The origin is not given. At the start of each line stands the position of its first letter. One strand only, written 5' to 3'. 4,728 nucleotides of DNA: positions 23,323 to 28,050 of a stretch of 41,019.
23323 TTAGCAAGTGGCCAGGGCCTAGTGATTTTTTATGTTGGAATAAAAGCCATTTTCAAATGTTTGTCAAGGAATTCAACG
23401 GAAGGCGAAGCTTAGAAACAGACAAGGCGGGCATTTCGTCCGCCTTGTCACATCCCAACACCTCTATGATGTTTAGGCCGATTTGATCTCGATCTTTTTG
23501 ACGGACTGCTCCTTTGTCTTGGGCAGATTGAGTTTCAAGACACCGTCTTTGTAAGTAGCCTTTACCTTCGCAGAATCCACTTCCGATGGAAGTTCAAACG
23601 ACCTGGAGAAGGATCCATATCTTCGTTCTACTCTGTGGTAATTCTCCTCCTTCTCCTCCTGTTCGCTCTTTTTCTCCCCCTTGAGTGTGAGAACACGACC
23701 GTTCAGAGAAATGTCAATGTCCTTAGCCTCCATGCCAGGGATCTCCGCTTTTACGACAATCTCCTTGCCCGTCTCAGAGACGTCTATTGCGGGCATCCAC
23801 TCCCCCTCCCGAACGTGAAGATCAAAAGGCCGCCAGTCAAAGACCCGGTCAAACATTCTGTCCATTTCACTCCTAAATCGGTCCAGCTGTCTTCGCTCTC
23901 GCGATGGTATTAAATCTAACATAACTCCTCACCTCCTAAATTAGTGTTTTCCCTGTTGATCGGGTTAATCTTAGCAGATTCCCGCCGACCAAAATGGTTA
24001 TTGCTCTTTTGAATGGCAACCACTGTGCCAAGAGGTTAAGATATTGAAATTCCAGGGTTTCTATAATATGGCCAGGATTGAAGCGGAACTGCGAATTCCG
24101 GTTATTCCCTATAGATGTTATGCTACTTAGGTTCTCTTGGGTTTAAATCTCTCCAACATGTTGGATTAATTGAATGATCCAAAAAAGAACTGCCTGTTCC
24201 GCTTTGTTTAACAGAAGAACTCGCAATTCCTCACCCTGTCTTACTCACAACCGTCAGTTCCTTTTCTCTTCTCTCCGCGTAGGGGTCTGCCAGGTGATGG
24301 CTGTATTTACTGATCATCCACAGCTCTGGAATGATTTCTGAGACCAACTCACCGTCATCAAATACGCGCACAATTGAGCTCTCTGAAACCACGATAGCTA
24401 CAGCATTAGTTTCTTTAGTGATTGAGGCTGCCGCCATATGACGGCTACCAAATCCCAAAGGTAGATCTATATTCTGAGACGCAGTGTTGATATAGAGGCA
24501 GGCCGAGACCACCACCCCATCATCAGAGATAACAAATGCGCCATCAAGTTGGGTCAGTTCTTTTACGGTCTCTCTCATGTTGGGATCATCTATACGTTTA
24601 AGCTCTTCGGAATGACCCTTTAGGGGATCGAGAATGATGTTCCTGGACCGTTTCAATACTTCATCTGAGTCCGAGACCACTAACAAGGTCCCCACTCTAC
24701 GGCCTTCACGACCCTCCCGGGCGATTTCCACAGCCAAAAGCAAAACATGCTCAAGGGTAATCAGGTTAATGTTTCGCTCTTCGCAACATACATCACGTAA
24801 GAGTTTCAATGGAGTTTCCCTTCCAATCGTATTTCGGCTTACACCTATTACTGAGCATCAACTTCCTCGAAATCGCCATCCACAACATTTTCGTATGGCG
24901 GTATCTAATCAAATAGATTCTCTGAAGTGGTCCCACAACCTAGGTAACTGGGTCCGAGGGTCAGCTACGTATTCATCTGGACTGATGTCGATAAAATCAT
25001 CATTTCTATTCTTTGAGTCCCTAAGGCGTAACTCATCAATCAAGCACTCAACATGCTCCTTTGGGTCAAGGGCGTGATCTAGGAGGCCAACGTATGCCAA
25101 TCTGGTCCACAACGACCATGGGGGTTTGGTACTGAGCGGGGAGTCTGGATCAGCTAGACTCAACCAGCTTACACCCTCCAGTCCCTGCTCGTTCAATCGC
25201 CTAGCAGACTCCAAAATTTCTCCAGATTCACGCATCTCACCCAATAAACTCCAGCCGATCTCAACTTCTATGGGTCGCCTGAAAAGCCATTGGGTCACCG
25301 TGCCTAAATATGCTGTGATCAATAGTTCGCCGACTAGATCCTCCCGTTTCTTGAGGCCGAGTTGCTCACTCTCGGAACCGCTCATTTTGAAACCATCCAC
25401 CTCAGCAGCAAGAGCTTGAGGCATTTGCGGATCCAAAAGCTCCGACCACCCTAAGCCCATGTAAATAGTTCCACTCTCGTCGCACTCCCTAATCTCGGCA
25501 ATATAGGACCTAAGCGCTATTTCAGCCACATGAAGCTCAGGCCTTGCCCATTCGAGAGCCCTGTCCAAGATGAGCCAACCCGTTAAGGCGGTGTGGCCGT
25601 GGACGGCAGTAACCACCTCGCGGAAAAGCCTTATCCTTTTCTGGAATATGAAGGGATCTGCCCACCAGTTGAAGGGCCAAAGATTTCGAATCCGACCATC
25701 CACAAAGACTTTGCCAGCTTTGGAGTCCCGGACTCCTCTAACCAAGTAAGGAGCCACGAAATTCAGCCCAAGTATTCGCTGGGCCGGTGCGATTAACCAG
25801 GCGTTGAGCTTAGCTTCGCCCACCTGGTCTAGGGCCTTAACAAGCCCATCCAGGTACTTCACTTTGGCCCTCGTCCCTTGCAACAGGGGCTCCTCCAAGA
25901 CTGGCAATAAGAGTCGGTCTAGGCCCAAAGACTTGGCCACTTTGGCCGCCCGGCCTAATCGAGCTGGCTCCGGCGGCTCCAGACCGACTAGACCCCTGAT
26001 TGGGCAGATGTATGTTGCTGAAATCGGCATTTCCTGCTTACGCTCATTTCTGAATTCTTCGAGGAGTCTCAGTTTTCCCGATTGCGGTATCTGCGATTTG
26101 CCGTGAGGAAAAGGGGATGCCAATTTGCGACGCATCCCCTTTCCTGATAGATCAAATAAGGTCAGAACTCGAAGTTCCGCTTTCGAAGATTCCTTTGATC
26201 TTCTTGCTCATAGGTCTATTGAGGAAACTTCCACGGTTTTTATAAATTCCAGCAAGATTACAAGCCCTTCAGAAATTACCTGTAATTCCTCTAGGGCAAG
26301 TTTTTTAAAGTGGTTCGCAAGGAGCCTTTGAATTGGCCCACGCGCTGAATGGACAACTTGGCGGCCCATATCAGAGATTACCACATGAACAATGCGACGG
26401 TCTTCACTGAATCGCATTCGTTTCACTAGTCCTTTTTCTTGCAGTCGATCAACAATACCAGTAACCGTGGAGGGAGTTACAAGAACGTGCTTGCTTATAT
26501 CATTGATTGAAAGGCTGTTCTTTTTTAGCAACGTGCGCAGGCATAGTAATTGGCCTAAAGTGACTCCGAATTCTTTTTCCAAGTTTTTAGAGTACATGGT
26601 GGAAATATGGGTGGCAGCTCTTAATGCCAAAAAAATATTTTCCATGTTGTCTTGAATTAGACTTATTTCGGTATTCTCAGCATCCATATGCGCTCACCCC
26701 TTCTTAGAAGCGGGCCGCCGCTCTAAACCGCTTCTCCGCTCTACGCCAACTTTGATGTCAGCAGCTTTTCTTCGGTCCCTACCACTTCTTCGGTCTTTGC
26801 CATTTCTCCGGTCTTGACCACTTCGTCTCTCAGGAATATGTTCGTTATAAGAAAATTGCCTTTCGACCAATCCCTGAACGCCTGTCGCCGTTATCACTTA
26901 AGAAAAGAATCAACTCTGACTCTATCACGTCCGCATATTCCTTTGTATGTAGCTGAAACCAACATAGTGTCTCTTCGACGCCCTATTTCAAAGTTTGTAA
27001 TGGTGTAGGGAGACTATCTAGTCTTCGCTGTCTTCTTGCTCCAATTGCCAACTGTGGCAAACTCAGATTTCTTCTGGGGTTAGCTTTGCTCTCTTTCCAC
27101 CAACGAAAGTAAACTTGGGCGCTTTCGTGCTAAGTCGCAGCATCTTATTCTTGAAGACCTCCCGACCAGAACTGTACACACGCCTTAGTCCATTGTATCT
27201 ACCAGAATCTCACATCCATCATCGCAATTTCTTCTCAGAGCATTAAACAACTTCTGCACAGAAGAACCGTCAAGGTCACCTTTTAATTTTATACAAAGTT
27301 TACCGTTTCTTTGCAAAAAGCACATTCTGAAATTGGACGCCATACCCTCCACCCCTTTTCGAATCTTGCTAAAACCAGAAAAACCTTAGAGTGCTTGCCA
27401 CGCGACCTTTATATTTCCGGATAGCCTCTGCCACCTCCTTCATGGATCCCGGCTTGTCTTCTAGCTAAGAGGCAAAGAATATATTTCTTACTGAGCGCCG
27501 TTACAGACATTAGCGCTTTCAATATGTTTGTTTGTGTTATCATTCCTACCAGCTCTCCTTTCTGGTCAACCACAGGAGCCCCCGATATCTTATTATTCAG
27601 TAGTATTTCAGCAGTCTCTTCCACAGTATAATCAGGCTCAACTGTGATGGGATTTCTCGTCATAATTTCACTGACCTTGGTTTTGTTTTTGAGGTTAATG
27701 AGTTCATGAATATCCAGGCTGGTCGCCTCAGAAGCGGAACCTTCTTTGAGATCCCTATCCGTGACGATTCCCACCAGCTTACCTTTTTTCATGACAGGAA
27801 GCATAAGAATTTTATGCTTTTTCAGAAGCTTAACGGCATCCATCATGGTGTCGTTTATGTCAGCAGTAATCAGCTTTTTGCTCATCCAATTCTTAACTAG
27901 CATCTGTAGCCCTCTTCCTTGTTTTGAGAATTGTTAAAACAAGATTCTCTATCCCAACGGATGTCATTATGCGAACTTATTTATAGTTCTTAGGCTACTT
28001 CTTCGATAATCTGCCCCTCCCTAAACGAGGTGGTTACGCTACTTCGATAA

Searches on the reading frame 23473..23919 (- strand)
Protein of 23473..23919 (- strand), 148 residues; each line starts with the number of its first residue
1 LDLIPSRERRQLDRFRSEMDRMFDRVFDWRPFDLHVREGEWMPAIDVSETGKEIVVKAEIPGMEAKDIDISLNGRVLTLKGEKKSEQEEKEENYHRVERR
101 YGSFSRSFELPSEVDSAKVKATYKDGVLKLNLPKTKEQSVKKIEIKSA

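Call 90: search_protein_families(library=pfam, proteins=[window:23473-23919:-], max_evalue=0.001)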
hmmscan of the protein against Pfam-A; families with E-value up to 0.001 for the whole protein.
window:23473-23919:- (148 aa): 2 families
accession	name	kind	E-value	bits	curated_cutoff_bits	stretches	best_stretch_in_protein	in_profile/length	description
PF00011.27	HSP20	-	7.2e-26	90.7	20.8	1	47-146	2-102/102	Hsp20/alpha crystallin family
PF17886.7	ArsA_HSP20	-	2.2e-06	27.6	22.5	1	52-130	2-61/63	HSP20-like domain found in ArsA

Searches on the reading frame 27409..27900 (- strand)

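Call 90: search_protein_families(library=pfam, proteins=[window:27409-27900:-], max_evalue=0.001)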
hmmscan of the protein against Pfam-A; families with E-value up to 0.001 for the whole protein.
window:27409-27900:- (163 aa): 1 family
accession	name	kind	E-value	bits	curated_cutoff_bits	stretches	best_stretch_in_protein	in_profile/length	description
PF00571.33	CBS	-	2.7e-33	114.5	24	2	76-131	1-56/57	CBS domain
